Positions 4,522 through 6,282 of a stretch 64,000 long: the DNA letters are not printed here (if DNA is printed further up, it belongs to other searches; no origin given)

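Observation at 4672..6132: Glycyl-radical activating enzyme fused to a catalytically intact-looking SGNH esterase domain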

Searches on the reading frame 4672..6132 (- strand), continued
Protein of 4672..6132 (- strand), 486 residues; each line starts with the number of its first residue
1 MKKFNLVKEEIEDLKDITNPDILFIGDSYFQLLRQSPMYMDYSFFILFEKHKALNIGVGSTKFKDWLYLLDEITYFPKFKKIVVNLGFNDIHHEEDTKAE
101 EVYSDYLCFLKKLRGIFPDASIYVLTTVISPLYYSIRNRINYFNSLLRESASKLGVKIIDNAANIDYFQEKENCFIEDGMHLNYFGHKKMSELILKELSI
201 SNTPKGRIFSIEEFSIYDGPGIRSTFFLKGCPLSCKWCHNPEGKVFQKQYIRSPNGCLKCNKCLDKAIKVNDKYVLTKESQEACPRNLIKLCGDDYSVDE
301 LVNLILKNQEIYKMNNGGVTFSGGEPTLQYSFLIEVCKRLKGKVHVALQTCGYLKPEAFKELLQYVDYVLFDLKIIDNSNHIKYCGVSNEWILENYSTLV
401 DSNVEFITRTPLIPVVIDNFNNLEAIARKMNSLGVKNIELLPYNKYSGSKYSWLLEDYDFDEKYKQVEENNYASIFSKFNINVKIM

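Call 56: list_cluster_members(proteins=[P0001, P0002, P0003, P0121, P0132])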
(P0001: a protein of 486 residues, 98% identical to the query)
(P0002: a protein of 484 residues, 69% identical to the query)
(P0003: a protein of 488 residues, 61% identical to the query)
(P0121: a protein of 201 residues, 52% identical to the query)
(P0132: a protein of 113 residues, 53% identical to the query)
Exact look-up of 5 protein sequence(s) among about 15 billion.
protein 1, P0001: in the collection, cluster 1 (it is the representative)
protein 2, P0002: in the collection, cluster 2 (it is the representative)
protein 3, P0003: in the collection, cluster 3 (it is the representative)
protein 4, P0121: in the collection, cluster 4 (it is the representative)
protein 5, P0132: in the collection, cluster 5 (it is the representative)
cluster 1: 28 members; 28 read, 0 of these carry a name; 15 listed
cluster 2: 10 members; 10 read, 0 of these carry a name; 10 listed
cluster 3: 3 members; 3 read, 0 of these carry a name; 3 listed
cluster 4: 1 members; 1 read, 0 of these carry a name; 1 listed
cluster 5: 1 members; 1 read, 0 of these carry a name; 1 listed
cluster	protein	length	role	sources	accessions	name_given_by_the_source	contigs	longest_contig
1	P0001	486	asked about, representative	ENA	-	-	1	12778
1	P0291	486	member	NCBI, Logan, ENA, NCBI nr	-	-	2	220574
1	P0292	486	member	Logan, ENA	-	-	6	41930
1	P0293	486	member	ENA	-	-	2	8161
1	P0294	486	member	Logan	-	-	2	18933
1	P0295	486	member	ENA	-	-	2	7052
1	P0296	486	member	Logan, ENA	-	-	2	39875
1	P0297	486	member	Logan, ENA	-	-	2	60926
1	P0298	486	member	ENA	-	-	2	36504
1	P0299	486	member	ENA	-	-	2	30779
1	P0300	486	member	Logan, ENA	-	-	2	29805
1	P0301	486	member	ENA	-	-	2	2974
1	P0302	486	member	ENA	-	-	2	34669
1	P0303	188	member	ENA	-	-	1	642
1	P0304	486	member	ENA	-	-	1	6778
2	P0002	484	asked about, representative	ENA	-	-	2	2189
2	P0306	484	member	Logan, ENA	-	-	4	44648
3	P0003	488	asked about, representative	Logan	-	-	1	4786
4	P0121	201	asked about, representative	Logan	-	-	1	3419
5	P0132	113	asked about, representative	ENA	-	-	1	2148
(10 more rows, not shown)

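Call 60: find_encoding_contigs(protein=P0306, flank=10000, max_places=2)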
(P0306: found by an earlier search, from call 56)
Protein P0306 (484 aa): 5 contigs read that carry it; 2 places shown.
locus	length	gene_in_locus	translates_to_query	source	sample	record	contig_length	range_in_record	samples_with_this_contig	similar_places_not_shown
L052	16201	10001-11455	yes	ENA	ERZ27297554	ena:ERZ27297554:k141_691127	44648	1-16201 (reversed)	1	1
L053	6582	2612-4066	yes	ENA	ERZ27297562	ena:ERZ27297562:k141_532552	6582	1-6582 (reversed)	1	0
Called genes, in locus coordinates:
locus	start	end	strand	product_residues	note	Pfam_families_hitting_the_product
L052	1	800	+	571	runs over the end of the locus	-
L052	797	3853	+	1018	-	-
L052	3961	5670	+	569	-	-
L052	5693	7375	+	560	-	-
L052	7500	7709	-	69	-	-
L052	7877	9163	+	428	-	PF00005:ABC_tran, PF17912:OB_MalK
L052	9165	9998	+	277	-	PF04616:Glyco_hydro_43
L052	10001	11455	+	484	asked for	PF13472:Lipase_GDSL_2, PF13353:Fer4_12, PF04055:Radical_SAM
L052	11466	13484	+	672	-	PF02901:PFL-like, PF01228:Gly_radical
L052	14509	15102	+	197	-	-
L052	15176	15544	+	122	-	-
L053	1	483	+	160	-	?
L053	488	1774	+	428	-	PF00005:ABC_tran, PF17912:OB_MalK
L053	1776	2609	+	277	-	PF04616:Glyco_hydro_43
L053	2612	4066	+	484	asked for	PF13472:Lipase_GDSL_2, PF13353:Fer4_12, PF04055:Radical_SAM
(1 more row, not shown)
